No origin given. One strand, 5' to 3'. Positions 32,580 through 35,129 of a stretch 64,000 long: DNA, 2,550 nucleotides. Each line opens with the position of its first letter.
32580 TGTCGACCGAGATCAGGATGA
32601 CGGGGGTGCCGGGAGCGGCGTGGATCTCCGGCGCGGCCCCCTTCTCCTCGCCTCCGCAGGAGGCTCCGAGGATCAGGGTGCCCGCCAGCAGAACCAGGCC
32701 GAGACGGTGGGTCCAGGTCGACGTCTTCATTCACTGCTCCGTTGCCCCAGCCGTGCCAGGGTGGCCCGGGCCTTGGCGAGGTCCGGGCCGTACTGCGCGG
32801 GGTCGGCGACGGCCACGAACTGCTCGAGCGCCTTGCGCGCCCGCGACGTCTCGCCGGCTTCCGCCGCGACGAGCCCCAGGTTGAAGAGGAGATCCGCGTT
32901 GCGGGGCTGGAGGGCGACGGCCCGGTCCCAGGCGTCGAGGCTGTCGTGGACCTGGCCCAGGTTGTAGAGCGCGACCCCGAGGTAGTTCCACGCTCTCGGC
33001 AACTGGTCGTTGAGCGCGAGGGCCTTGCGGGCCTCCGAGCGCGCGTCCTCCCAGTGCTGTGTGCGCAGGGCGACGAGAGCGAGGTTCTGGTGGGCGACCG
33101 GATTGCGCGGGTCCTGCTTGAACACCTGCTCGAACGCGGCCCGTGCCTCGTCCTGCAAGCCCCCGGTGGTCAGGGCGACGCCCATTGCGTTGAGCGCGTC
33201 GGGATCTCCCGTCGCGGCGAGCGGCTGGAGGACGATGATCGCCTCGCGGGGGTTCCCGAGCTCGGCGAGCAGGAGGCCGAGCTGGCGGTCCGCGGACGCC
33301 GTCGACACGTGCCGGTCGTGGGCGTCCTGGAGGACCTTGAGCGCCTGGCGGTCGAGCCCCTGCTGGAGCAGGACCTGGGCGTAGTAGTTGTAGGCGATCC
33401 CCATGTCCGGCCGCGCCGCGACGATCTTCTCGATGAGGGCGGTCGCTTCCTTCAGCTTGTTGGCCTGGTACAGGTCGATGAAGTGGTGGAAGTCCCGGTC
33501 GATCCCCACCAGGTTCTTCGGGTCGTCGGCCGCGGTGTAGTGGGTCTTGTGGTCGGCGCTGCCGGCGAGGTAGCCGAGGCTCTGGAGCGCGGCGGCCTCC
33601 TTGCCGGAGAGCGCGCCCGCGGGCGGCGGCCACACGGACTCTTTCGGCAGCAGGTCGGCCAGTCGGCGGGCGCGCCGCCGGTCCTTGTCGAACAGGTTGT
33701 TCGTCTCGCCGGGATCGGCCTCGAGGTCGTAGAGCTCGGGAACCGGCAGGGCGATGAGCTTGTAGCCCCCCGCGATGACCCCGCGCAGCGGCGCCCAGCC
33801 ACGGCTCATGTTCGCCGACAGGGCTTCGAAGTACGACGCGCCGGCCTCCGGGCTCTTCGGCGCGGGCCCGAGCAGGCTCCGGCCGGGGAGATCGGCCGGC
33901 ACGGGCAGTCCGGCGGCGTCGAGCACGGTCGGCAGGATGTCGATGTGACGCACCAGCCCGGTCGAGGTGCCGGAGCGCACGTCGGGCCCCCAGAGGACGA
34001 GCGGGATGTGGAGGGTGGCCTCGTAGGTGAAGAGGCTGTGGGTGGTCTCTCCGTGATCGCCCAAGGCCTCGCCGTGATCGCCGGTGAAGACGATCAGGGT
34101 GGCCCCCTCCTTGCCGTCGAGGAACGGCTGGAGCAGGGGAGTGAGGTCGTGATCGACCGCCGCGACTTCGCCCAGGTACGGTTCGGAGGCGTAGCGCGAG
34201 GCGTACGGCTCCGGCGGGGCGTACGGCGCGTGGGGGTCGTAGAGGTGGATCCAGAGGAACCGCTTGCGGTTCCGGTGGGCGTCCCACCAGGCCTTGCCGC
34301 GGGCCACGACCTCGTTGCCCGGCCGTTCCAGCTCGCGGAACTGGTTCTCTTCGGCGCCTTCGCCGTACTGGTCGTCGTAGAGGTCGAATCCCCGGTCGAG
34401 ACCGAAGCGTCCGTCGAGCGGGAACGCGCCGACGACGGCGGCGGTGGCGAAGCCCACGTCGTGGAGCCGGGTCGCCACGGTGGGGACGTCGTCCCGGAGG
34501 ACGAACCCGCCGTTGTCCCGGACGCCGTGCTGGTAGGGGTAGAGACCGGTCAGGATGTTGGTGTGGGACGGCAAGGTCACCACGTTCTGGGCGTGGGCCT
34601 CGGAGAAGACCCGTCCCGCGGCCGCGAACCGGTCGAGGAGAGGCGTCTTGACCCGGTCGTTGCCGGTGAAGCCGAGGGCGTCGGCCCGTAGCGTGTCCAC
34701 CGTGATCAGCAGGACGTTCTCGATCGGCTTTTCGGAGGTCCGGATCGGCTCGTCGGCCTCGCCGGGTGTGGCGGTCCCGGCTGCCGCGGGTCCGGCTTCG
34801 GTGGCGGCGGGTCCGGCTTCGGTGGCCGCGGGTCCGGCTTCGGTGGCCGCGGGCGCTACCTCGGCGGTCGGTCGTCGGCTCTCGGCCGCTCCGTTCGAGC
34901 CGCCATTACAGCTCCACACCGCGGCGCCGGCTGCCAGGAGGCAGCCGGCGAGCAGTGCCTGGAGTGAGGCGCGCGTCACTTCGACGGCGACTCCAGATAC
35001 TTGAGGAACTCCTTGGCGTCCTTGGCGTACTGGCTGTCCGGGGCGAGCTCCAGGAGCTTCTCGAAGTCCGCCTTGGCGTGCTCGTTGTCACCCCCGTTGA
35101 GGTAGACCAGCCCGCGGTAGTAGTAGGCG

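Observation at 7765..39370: Two convergent copies of an exported-protein cassette headed by an Oar-like receptor: candidate undescribed envelope system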

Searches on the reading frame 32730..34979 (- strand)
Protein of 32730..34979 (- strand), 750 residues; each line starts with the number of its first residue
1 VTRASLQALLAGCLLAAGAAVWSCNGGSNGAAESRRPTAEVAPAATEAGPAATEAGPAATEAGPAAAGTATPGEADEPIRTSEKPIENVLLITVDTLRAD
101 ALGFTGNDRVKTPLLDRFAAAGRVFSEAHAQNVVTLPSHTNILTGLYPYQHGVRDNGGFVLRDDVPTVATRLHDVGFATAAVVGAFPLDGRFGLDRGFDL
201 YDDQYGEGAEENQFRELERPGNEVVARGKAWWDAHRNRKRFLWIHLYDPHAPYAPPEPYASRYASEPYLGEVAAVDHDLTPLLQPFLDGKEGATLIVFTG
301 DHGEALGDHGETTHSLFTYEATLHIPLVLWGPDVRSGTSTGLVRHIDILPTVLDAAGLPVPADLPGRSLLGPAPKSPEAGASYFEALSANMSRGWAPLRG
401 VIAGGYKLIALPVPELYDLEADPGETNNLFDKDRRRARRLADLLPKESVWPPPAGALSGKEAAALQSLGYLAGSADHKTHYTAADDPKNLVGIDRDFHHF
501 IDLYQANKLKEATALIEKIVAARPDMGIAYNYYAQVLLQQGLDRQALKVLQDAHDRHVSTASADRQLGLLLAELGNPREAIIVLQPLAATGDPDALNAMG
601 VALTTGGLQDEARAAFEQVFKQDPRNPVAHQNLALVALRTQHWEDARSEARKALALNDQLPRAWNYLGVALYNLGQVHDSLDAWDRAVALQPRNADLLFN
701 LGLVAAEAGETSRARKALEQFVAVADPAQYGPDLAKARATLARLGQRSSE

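Call 12: search_protein_families(library=pfam, max_evalue=0.01, proteins=[window:32730-34979:-])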
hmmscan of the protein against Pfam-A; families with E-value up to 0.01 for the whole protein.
window:32730-34979:- (750 aa): 19 families
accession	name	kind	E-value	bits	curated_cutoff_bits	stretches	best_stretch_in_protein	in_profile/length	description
PF00884.28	Sulfatase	-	5.7e-37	128.1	25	1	88-357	2-300/301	Sulfatase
PF07719.23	TPR_2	-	1.1e-22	78.6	27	2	661-694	1-34/34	Tetratricopeptide repeat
PF13432.12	TPR_16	-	1.4e-19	70.7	32.7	4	667-727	3-62/65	Tetratricopeptide repeat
PF13431.12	TPR_17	-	5.5e-18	64.1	24.4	1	684-715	2-33/34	Tetratricopeptide repeat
PF13428.12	TPR_14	-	7.2e-15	54.5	23.5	2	661-702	1-42/44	Tetratricopeptide repeat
PF16347.10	SGSH_C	-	5.9e-13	49.7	29.3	1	317-434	10-136/154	N-sulphoglucosamine sulphohydrolase, C-terminal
PF00515.34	TPR_1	-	3.9e-11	42.7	27.8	1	661-694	1-34/34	Tetratricopeptide repeat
PF13424.12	TPR_12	-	4.3e-11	43.3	30.1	2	661-723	3-73/77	Tetratricopeptide repeat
PF12895.13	ANAPC3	-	5.9e-11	42.9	27.2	1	507-585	3-80/82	Anaphase-promoting complex, cyclosome, subunit 3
PF13414.12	TPR_11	-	1.2e-10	41.3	26.8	1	670-706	3-39/42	TPR repeat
PF14559.12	TPR_19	-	6.6e-10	39.6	25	2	610-664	8-62/68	Tetratricopeptide repeat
PF13371.12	TPR_9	-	2.5e-08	34.2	35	1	681-741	15-72/73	Tetratricopeptide repeat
PF01663.27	Phosphodiest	-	7.1e-08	32.9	23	1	89-157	1-66/342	Type I phosphodiesterase / nucleotide pyrophosphatase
PF13174.12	TPR_6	-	1.9e-07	31.7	26.3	0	696-722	1-27/33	Tetratricopeptide repeat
PF13181.12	TPR_8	-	1.3e-06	28.6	25.7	0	594-626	2-34/34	Tetratricopeptide repeat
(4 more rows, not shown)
